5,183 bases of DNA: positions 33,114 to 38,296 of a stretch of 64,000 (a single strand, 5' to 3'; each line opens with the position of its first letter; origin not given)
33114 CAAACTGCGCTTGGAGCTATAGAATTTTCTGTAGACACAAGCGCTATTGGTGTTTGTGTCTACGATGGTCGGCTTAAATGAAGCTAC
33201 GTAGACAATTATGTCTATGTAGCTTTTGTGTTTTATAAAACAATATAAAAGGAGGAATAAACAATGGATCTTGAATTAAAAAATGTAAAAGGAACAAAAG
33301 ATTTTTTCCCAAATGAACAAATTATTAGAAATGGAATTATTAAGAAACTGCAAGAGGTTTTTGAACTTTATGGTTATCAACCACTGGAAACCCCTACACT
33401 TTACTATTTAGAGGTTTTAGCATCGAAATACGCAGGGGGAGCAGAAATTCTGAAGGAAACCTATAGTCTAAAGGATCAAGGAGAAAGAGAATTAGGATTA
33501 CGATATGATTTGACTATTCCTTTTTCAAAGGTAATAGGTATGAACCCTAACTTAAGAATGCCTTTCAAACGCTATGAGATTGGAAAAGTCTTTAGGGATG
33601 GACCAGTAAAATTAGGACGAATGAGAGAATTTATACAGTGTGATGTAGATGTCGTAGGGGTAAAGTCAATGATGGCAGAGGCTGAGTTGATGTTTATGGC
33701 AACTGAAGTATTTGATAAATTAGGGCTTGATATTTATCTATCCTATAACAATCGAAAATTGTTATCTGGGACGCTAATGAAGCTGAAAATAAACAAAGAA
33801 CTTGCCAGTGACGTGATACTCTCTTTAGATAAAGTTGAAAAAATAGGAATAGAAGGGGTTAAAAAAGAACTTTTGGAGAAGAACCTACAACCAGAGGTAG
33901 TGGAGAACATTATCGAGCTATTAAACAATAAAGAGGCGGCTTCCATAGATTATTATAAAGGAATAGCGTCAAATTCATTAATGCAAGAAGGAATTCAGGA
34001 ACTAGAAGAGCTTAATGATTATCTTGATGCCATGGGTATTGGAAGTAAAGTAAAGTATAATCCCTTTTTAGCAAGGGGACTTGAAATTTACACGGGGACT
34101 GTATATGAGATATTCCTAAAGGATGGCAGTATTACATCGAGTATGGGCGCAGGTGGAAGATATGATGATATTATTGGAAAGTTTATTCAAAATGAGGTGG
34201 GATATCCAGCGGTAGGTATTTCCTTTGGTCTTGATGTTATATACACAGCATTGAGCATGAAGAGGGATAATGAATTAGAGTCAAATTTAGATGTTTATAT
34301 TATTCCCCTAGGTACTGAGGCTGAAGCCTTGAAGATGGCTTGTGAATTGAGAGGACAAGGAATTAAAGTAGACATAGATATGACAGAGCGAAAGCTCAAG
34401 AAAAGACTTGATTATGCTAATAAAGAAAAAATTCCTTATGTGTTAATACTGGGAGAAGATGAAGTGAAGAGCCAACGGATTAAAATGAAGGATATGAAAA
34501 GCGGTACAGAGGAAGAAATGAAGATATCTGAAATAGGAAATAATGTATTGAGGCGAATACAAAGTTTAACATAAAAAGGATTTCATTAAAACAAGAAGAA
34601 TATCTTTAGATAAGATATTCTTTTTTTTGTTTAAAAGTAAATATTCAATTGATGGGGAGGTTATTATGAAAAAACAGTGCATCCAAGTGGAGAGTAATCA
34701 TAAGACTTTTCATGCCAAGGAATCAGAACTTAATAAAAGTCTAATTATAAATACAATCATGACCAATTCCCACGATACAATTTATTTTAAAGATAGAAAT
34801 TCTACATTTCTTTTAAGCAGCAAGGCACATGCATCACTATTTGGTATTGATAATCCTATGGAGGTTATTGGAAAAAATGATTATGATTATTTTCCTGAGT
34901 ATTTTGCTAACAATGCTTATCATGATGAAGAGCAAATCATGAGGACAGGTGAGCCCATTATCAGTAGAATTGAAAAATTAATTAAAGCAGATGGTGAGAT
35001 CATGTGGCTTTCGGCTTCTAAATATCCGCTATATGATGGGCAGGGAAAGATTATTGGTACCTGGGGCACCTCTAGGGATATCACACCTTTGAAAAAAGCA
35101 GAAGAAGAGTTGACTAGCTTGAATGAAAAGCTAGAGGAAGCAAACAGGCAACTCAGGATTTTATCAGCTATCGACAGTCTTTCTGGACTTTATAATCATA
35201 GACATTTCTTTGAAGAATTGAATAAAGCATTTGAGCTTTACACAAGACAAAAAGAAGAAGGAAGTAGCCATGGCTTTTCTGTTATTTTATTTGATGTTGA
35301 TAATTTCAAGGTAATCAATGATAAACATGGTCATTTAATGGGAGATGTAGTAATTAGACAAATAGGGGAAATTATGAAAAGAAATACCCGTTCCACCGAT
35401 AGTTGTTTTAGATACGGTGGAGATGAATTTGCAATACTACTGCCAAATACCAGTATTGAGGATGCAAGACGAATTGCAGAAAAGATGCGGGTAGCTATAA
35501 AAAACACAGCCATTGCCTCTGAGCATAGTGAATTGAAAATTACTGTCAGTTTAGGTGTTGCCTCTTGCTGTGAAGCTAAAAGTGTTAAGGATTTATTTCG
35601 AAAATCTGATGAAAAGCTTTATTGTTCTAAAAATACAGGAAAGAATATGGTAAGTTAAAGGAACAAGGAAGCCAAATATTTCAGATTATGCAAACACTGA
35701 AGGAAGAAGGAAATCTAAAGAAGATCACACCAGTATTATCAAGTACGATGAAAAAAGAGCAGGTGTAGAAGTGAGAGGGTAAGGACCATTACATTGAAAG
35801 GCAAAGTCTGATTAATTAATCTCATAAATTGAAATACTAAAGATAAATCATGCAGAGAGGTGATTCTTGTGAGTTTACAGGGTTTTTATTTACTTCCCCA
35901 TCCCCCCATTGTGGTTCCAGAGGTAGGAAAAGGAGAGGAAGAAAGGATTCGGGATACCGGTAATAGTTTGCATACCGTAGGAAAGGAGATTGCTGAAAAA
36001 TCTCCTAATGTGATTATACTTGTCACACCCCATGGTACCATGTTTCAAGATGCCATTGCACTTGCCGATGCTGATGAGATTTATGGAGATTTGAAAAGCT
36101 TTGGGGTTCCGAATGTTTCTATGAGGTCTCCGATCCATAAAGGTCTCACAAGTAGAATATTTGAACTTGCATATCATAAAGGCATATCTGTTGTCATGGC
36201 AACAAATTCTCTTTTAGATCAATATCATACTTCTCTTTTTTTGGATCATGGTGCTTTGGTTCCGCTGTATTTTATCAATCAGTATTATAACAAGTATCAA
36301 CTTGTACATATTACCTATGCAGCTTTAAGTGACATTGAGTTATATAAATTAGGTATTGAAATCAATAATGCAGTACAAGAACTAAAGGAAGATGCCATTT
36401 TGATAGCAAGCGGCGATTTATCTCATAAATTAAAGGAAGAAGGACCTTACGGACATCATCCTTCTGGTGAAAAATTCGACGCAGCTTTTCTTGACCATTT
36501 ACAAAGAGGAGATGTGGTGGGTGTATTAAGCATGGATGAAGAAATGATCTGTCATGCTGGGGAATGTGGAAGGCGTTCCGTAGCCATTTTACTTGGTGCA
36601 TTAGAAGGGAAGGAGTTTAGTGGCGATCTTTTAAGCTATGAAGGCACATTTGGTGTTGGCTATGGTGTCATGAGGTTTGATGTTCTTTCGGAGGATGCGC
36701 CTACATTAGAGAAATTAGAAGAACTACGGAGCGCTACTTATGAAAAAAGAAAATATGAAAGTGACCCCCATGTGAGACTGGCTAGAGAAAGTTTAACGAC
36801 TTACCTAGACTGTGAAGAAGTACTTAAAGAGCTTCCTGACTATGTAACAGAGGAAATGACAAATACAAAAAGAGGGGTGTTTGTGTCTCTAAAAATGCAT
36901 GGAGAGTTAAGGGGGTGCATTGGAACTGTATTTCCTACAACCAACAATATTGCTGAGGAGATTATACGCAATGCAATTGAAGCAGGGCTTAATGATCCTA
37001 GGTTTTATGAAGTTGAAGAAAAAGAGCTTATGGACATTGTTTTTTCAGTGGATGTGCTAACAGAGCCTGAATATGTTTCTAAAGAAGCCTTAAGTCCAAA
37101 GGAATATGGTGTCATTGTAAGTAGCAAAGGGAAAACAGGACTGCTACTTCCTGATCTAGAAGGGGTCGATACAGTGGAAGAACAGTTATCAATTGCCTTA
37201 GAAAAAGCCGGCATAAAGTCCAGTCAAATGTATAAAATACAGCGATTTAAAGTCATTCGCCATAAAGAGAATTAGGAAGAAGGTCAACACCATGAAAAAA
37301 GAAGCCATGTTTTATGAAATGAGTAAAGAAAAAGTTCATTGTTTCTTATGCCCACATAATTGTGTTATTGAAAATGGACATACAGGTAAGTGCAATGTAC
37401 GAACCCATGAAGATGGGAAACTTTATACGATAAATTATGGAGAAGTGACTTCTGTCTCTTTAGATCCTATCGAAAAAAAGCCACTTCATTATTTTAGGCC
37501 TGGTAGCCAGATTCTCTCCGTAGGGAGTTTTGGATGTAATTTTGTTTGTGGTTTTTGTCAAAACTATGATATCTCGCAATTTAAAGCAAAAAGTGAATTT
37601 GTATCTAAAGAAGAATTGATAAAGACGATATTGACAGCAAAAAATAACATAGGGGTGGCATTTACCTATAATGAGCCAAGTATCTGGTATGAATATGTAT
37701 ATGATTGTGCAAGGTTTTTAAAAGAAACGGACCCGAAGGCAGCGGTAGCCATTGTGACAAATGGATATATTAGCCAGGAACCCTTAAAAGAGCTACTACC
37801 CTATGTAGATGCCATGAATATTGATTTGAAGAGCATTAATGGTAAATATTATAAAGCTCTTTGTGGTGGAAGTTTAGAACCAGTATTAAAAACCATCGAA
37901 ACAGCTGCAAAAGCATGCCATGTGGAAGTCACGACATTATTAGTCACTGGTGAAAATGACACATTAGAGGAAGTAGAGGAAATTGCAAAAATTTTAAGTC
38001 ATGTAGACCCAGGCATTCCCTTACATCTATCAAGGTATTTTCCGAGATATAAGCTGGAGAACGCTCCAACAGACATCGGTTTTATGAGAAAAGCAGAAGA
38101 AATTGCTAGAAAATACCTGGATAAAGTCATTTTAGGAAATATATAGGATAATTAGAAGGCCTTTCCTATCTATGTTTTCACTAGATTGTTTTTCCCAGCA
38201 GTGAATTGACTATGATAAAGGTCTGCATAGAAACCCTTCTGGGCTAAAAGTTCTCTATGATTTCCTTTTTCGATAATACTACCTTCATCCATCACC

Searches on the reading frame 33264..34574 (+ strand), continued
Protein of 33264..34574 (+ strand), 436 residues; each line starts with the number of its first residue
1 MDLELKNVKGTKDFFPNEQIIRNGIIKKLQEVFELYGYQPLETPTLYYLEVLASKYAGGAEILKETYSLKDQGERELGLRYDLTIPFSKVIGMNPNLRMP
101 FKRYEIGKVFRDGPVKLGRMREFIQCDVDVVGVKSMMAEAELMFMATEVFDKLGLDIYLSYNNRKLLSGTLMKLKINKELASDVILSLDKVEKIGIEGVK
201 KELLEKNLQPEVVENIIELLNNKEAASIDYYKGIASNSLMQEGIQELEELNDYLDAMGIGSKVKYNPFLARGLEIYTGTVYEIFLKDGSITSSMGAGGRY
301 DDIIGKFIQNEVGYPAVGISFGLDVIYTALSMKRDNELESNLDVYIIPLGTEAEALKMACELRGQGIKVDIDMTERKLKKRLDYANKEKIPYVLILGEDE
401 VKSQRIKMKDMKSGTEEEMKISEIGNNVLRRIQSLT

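Call 58: find_homologous_proteins(query=P0030, max_evalue=1e-80)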
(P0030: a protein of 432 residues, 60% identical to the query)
Query P0030 (432 aa): 4385 proteins with E <= 1e-80 among 8000 candidates; the best 120 are listed.
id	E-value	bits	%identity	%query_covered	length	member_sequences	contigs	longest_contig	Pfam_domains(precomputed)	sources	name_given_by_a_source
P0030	3.4e-279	944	100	100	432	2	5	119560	PF13393.12,PF03129.26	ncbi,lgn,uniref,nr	ncbi:histidine--tRNA ligase [Fictibacillus gelatini]|uniref:histidine--tRNA ligase n=1 Tax=Fictibaci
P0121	2.0e-170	585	63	97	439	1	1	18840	PF13393.12,PF03129.26,PF00587.31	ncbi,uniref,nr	ncbi:histidine--tRNA ligase [Pseudalkalibacillus caeni]|uniref:Histidine--tRNA ligase n=1 Tax=Exobac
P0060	6.2e-170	584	61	100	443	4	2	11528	PF13393.12,PF03129.26,PF00587.31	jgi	jgi:histidyl-tRNA synthetase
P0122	7.0e-170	584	62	98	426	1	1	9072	PF13393.12,PF03129.26,PF00587.31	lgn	-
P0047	1.3e-168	579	61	97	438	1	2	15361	PF13393.12,PF03129.26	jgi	jgi:histidyl-tRNA synthetase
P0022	1.1e-166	573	61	99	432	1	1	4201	PF13393.12,PF03129.26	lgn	-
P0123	1.2e-165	570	59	99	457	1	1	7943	PF13393.12,PF03129.26,PF00587.31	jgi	jgi:histidyl-tRNA synthetase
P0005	1.2e-165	570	60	99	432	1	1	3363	PF13393.12,PF03129.26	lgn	-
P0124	6.1e-165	567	60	98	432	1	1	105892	PF13393.12,PF03129.26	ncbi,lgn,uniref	ncbi:histidine--tRNA ligase [Bacillus rhizoplanae]|uniref:histidine--tRNA ligase n=1 Tax=Bacillus rh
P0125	1.1e-164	567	60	98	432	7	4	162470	PF13393.12,PF03129.26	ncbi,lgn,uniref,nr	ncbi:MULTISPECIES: histidine--tRNA ligase [unclassified Bacillus (in: firmicutes)]|uniref:histidine-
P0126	1.6e-164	566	60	98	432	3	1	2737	PF13393.12,PF03129.26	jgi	jgi:histidyl-tRNA synthetase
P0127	1.0e-163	563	60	98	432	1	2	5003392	PF13393.12,PF03129.26,PF00587.31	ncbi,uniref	ncbi:histidine--tRNA ligase [Bacillus sp. S13(2024)]|uniref:histidine--tRNA ligase n=1 Tax=unclassif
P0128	1.4e-163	563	59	97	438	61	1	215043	PF13393.12,PF03129.26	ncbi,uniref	ncbi:histidine--tRNA ligase [Bacillus pseudomycoides]|uniref:histidine--tRNA ligase n=1 Tax=Bacillus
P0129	2.3e-163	562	59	98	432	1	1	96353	PF13393.12,PF03129.26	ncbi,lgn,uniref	ncbi:histidine--tRNA ligase [Bacillus rhizoplanae]|uniref:histidine--tRNA ligase n=1 Tax=Bacillus rh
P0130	2.4e-163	562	60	99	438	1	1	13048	PF13393.12,PF03129.26,PF00587.31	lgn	-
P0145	4.4e-162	558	59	99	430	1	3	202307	PF13393.12,PF03129.26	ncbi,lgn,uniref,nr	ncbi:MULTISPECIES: histidine--tRNA ligase [Bacillus cereus group]|uniref:Histidine--tRNA ligase n=1 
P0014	5.9e-162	558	59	99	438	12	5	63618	PF13393.12,PF03129.26,PF00152.26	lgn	-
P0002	1.9e-161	556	59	99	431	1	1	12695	PF13393.12,PF03129.26,PF01409.26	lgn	-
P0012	5.0e-161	554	59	99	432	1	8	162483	PF13393.12,PF03129.26,PF00587.31,PF00152.26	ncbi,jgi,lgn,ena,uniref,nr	ncbi:histidine--tRNA ligase [Lutispora thermophila]|uniref:Histidine--tRNA ligase n=1 Tax=Lutispora 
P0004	2.8e-159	549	58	99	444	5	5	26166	PF13393.12,PF03129.26,PF01409.26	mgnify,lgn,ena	mgnify:FL=1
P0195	1.3e-156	540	60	96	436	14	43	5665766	PF13393.12,PF03129.26,PF00587.31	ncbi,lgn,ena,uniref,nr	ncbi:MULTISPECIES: histidine--tRNA ligase [Brevibacillus]|uniref:histidine--tRNA ligase n=1 Tax=Brev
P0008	1.1e-152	527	57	99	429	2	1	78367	PF13393.12,PF03129.26,PF00587.31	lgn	-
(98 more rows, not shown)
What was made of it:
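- Closest known: His leader peptide upstream of the Bacillus cereus-group hisS paralogue. Same: The HisRS clade is the same: B. cereus-group proteins are about 59% identical to the Fictibacillus member, as is the A. metalliredigens protein (call 58).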

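Call 59: find_encoding_contigs(protein=P0145, flank=1200, max_places=2)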
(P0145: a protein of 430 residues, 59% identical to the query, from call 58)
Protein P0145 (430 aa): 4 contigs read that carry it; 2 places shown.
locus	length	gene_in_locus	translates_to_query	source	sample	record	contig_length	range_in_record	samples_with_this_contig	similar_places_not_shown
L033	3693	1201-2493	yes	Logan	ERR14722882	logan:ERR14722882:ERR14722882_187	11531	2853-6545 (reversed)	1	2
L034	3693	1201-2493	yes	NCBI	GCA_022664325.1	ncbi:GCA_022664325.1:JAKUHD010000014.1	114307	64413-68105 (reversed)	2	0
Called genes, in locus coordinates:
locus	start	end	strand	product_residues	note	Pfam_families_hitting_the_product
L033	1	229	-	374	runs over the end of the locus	PF01381:HTH_3, PF12844:HTH_19, PF13443:HTH_26 (weak), PF13560:HTH_31 (weak)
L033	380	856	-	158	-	PF04073:tRNA_edit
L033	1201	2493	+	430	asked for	PF13393:tRNA-synt_His, PF03129:HGTP_anticodon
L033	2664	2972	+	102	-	-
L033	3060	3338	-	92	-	PF06949:DUF1292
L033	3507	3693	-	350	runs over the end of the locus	PF00224:PK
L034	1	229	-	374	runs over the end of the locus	PF01381:HTH_3, PF12844:HTH_19, PF13443:HTH_26 (weak), PF13560:HTH_31 (weak)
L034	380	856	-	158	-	PF04073:tRNA_edit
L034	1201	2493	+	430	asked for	PF13393:tRNA-synt_His, PF03129:HGTP_anticodon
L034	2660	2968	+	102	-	-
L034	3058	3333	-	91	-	PF06949:DUF1292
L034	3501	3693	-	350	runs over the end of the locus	PF00224:PK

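Call 60: find_encoding_contigs(protein=P0195, flank=1200, max_places=2)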
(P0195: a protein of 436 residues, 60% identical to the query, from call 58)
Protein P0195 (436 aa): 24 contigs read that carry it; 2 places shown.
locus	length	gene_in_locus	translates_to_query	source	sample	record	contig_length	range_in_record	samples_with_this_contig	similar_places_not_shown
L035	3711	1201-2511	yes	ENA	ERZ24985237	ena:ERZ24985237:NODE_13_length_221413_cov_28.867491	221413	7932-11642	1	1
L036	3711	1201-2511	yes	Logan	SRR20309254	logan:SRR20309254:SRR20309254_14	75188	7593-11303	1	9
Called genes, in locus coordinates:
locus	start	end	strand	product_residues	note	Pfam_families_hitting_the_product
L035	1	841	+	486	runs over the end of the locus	PF00860:Xan_ur_permease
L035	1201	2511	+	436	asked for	PF13393:tRNA-synt_His, PF00587:tRNA-synt_2b (weak), PF03129:HGTP_anticodon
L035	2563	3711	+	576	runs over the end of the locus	PF01433:Peptidase_M1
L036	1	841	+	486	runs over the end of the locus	PF00860:Xan_ur_permease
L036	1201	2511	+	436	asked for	PF13393:tRNA-synt_His, PF00587:tRNA-synt_2b (weak), PF03129:HGTP_anticodon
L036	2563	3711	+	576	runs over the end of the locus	PF01433:Peptidase_M1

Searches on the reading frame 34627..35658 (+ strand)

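Call 5: search_protein_families(library=pfam, proteins=[window:34627-35658:+])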
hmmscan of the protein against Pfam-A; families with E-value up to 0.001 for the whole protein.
window:34627-35658:+ (343 aa): 5 families
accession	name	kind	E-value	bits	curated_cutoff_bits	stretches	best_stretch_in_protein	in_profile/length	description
PF00990.26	GGDEF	-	3e-41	141.3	23.8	1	181-340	2-160/161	Diguanylate cyclase, GGDEF domain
PF08448.16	PAS_4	-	1.1e-12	48.6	23.1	1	47-155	3-108/110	PAS fold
PF00989.32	PAS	-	2.7e-08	34.3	22.6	1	43-152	5-113/113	PAS fold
PF13426.13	PAS_9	-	1e-07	32.6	27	1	52-153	4-102/103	PAS domain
PF22335.1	Cas10-Cmr2_palm2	-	5.6e-05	23.7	27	1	263-342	57-132/133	Cas10/Cmr2, second palm domain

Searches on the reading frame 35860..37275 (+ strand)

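Call 5: search_protein_families(library=pfam, proteins=[window:35860-37275:+])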
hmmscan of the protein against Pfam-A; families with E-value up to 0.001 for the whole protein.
window:35860-37275:+ (471 aa): 3 families
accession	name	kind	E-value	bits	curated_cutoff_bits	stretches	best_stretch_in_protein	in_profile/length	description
PF02900.23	LigB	-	9e-62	209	26.3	1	9-271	2-269/269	Catalytic LigB subunit of aromatic ring-opening dioxygenase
PF01871.22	AMMECR1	-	1.4e-42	145.5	25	1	305-465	1-165/168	AMMECR1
PF01875.22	Memo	-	1.9e-05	24.5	27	1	129-261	121-250/269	Memo-like protein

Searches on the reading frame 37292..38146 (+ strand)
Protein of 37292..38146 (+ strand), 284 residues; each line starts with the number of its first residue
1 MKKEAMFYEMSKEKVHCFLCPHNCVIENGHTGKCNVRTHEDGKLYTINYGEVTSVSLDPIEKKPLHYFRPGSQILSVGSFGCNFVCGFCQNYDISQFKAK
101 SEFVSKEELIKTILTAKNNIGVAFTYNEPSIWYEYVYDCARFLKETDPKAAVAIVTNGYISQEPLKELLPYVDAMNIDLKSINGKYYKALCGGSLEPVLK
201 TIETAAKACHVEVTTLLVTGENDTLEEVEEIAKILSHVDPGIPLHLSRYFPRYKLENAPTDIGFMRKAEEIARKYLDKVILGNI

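Call 5: search_protein_families(library=pfam, proteins=[window:37292-38146:+])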
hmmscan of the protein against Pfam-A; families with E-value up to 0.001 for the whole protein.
window:37292-38146:+ (284 aa): 2 families
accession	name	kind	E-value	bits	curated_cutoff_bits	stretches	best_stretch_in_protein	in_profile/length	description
PF04055.27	Radical_SAM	-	5.8e-24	85.6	29.5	1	80-233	5-164/166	Radical SAM superfamily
PF13353.11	Fer4_12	-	1.4e-05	25.8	22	1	81-187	14-118/137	4Fe-4S single cluster domain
